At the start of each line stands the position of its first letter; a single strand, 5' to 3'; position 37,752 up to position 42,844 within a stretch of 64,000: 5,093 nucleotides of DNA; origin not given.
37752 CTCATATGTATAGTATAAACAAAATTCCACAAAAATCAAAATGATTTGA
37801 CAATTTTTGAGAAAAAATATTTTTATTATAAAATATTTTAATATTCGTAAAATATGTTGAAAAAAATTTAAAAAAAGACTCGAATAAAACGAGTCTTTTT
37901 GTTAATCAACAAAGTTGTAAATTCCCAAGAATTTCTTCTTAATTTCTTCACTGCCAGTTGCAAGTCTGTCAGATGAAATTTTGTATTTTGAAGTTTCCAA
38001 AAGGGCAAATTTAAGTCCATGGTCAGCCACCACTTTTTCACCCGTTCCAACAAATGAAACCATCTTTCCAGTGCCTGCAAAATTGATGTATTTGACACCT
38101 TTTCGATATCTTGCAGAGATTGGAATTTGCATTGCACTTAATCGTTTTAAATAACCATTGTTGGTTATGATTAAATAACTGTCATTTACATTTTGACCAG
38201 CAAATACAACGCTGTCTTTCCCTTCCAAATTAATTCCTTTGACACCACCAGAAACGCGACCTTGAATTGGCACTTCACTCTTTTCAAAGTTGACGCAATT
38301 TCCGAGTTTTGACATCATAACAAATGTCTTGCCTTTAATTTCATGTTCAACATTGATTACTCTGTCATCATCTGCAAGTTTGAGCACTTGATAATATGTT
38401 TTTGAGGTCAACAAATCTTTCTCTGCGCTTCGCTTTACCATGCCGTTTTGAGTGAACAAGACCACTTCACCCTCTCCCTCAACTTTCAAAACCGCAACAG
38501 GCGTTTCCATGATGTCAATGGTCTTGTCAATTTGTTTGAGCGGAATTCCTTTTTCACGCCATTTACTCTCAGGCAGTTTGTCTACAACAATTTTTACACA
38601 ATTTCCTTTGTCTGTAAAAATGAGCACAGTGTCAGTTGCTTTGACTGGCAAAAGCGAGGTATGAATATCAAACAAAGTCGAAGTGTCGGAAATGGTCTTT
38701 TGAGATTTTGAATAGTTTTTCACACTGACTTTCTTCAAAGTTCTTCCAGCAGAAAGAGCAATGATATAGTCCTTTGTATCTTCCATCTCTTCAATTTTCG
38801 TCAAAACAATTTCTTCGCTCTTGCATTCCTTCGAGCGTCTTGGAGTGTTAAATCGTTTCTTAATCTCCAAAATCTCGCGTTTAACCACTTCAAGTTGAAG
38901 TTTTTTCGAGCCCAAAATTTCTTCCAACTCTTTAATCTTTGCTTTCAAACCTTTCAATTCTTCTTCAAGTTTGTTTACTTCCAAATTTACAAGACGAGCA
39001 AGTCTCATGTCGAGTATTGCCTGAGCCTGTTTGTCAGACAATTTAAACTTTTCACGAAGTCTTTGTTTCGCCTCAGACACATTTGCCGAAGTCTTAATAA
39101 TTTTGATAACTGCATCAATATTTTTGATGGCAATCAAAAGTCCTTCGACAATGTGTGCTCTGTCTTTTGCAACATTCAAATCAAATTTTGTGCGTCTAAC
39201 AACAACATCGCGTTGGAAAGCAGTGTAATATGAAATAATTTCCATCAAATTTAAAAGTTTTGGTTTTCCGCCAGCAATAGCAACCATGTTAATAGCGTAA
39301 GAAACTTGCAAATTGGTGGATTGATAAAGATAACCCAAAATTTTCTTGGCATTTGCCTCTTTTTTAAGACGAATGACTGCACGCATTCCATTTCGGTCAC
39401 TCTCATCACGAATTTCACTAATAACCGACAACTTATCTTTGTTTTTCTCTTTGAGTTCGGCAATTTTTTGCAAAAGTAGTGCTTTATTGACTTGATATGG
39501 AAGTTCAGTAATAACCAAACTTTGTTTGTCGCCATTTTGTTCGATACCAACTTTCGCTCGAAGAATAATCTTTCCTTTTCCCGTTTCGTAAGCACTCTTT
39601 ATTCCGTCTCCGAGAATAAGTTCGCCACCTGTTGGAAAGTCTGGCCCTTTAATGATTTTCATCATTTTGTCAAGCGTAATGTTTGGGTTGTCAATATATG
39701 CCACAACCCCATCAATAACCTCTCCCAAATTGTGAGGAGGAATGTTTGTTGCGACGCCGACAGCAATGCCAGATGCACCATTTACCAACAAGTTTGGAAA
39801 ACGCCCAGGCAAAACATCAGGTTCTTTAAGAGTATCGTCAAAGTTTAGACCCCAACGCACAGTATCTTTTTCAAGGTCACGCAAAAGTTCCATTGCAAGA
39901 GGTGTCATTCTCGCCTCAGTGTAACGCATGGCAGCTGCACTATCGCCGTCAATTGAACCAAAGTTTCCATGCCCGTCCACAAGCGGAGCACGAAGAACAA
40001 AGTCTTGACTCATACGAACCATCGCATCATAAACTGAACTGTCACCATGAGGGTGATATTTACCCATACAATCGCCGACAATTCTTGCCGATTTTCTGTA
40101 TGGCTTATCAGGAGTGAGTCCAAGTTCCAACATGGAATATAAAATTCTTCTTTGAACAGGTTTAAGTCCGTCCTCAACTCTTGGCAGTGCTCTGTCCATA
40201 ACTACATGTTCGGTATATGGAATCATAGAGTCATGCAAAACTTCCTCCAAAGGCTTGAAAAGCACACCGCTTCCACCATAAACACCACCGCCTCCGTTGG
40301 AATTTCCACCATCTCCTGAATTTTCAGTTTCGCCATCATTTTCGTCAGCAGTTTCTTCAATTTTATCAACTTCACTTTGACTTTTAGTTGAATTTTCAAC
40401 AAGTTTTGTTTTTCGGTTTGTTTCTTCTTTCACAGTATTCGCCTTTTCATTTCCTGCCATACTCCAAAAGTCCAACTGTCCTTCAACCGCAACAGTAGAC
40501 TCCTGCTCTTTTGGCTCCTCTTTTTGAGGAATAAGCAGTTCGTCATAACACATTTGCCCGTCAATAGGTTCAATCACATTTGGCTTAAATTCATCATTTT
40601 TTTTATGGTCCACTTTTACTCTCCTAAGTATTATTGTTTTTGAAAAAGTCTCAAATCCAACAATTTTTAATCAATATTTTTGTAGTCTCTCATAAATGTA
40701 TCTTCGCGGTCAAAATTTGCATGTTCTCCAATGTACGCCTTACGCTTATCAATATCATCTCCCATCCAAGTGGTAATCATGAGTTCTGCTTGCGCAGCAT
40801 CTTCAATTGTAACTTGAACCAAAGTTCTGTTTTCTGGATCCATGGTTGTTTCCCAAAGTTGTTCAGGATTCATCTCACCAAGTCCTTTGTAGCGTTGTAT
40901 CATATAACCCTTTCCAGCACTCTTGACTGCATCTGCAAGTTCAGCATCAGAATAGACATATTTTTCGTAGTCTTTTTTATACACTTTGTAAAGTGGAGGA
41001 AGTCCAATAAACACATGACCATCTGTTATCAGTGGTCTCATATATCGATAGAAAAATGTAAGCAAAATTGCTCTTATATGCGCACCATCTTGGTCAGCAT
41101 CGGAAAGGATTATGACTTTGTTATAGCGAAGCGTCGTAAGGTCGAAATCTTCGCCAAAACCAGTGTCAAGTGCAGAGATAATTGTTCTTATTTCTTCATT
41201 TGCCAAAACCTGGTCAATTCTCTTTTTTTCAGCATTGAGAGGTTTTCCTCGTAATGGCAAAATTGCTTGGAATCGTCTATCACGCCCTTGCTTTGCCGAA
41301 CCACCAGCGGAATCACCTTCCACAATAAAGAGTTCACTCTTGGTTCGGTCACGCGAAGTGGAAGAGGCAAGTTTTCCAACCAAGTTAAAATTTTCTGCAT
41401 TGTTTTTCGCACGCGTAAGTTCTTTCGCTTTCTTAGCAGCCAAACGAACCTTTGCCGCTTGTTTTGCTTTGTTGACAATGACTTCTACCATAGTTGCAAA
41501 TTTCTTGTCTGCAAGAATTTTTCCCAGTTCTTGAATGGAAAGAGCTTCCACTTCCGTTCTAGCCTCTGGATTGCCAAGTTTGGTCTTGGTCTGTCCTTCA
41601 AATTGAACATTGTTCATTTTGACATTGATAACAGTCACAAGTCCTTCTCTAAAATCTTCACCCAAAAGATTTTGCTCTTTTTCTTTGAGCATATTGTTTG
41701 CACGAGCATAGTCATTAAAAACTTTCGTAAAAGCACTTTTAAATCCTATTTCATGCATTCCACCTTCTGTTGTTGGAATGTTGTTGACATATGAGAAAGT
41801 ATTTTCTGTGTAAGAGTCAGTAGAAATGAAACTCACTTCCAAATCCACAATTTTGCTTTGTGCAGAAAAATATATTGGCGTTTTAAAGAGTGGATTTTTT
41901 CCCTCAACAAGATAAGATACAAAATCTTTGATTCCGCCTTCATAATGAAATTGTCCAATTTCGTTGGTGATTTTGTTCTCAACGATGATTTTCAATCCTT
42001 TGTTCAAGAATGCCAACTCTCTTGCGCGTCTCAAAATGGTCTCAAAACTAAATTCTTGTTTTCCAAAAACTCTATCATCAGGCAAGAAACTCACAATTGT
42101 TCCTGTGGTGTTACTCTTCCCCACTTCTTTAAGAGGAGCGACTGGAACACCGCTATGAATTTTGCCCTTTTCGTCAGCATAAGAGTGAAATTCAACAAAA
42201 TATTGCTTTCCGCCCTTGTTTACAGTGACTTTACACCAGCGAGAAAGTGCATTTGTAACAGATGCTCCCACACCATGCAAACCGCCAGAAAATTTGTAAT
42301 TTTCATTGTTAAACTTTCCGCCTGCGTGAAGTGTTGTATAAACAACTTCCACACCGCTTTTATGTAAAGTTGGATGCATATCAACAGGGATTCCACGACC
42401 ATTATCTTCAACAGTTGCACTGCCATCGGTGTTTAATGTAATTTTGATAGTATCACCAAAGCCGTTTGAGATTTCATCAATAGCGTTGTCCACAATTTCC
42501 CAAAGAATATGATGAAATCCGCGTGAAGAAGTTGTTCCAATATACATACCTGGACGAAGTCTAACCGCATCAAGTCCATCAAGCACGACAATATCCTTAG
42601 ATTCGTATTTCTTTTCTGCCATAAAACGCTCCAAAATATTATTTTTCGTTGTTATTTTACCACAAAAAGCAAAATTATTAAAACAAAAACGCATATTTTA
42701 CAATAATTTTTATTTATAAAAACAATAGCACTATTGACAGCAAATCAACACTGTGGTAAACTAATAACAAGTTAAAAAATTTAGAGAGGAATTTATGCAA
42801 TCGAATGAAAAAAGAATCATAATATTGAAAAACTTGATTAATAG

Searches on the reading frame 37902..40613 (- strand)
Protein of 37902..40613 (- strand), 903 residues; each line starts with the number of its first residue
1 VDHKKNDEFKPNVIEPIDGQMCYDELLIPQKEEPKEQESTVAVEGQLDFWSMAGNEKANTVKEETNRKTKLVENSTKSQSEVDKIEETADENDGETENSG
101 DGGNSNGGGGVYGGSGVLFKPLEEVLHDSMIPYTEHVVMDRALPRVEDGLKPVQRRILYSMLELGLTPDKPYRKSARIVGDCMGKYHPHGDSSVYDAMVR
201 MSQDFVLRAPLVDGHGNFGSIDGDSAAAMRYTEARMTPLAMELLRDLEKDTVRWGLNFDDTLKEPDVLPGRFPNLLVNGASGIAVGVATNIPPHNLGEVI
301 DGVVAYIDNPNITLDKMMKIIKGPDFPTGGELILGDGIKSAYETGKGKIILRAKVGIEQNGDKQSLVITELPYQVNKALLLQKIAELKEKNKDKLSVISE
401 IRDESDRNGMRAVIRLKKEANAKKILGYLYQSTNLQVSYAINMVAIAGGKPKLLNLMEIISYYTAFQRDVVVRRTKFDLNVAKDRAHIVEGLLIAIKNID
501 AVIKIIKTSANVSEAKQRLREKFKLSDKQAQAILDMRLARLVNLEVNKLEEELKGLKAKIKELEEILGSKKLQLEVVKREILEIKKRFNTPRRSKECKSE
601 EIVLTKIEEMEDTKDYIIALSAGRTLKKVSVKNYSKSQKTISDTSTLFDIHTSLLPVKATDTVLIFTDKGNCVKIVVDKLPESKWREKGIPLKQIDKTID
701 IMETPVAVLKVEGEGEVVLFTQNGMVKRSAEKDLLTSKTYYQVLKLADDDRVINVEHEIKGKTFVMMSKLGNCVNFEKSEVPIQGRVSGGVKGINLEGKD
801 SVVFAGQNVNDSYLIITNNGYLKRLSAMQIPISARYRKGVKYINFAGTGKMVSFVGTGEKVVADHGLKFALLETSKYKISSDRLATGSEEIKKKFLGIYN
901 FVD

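Call 58: search_protein_families(library=pfam, proteins=[window:37902-40613:-], max_evalue=0.00001)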
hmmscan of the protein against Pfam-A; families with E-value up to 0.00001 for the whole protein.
window:37902-40613:- (903 aa): 2 families
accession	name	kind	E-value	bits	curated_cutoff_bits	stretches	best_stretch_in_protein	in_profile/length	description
PF00521.26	DNA_topoisoIV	-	1.9e-162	541.5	31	1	141-581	1-431/432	DNA gyrase/topoisomerase IV, subunit A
PF03989.18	DNA_gyraseA_C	-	1.1e-25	89.2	27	1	764-805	3-44/48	DNA gyrase C-terminal domain, beta-propeller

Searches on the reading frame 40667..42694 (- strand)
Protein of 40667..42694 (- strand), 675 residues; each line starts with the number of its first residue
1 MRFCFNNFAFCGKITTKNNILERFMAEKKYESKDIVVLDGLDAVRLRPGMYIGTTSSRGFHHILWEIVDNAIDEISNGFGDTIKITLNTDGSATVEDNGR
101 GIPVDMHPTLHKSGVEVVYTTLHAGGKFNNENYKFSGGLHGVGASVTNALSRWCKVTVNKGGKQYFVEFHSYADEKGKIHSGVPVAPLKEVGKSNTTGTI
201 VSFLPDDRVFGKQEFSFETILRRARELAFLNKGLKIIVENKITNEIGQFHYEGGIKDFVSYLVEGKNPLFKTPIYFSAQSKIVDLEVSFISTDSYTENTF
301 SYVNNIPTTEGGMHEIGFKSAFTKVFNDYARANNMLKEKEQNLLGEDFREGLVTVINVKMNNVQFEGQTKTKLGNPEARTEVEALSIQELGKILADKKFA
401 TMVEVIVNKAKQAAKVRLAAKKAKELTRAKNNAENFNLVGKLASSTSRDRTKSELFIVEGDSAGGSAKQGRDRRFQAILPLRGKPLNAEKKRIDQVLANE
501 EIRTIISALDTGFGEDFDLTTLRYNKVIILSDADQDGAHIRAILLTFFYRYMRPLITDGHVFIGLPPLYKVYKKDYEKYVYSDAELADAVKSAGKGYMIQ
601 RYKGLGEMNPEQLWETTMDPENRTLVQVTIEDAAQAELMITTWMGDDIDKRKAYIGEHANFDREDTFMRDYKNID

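Call 58: search_protein_families(library=pfam, proteins=[window:40667-42694:-], max_evalue=0.00001)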
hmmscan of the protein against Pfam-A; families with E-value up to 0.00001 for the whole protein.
window:40667-42694:- (675 aa): 4 families
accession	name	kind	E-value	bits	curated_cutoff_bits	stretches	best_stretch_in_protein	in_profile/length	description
PF00204.31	DNA_gyraseB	-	3.4e-50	170.3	27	1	254-425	1-172/173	DNA gyrase B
PF00986.26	DNA_gyraseB_C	-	9.9e-29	99.7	29.8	1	595-655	2-62/63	DNA gyrase B subunit, carboxyl terminus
PF01751.28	Toprim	-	1.5e-17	64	23.1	1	454-562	1-92/96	Toprim domain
PF02518.31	HATPase_c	-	3.8e-15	56.7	26.4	1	57-162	3-100/111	Histidine kinase-, DNA gyrase B-, and HSP90-like ATPase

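Call 59: find_related_loci(query=window:40667-42694:-, collection=genome_contigs, flank=500)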
Query window:40667-42694:- (675 aa) in genome_contigs; peptide patterns used: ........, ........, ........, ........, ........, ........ (x = any residue, [..] = any of these).
273 stretches matched a pattern; 197 encode a relative of the query (tblastn E <= 1e-3); the best 80 are kept; 80 distinct loci.
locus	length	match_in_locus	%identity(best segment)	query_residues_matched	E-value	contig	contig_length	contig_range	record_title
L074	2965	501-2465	90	21-675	0e+0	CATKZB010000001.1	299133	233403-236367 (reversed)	MAG TPA_asm: uncultured Christensenella sp. isolate MGG06840_1680015412 genome assembly, contig: ERR3199580_30, whole ge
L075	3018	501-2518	91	3-675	0e+0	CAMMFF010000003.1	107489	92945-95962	MAG: uncultured Clostridia bacterium isolate ERR4968681_bin.18_MetaWRAP_v1.1_MAG genome assembly, contig: NODE_140_lengt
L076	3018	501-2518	91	3-675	0e+0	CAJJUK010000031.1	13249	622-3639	MAG TPA_asm: uncultured Catabacter sp. isolate ERR321597-bin.24 genome assembly, contig: NODE_3456_length_13249_cov_6.90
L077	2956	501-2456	91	24-675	0e+0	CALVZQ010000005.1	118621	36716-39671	MAG: uncultured Clostridia bacterium isolate BRZ_FC__bin54 genome assembly, contig: BRZ_FC__NODE_190_length_118621_cov_1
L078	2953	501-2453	91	24-674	0e+0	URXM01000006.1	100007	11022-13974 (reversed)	uncultured Clostridiales bacterium isolate UMGS1447 genome assembly, contig: NODE_48_length_100007_cov_10.280194, whole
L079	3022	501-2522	89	1-675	0e+0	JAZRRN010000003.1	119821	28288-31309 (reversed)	MAG: Candidatus Caccovivens sp. isolate T1900045353_YK20190043.MAGScoT_cleanbin_000015 SGB_6775_k141_845783, whole genom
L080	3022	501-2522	88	3-675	0e+0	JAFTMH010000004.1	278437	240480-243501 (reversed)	MAG: Clostridia bacterium isolate RGIG3948 Roe_deer_Cecum-3__c1542, whole genome shotgun sequence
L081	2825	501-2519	88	3-675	0e+0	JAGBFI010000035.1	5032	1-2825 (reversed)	MAG: Clostridia bacterium isolate RGIG9067 Water_deer_Rectum.Co__c1098292, whole genome shotgun sequence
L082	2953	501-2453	90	25-675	0e+0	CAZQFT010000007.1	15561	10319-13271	MAG TPA_asm: uncultured Lachnospiraceae bacterium isolate SRP315200_co1_300 genome assembly, contig: NODE_7576_length_15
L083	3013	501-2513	88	3-672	0e+0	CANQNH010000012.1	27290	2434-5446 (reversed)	MAG: uncultured Clostridia bacterium isolate Lapin-012__bin35 genome assembly, contig: Lapin-012__NODE_2603_length_27290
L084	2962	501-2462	89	22-675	0e+0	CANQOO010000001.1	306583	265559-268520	MAG: uncultured Clostridia bacterium isolate Lapin-032__bin69 genome assembly, contig: Lapin-032__NODE_10_length_306583_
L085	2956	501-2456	90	24-675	0e+0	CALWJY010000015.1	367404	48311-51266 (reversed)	MAG: uncultured Clostridia bacterium isolate E14__bin180 genome assembly, contig: E14__k127_2025533, whole genome shotgu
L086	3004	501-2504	89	10-674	0e+0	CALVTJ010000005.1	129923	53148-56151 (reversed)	MAG: uncultured Clostridia bacterium isolate BRZ_KC__bin76 genome assembly, contig: BRZ_KC__NODE_142_length_129923_cov_1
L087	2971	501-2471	88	19-675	0e+0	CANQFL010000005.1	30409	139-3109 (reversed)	MAG: uncultured Clostridia bacterium isolate Lapin-005__bin96 genome assembly, contig: Lapin-005__NODE_1908_length_30409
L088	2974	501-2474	88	18-675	0e+0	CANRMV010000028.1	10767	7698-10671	MAG: uncultured Clostridia bacterium isolate Lapin-022__bin1 genome assembly, contig: Lapin-022__NODE_6198_length_10767_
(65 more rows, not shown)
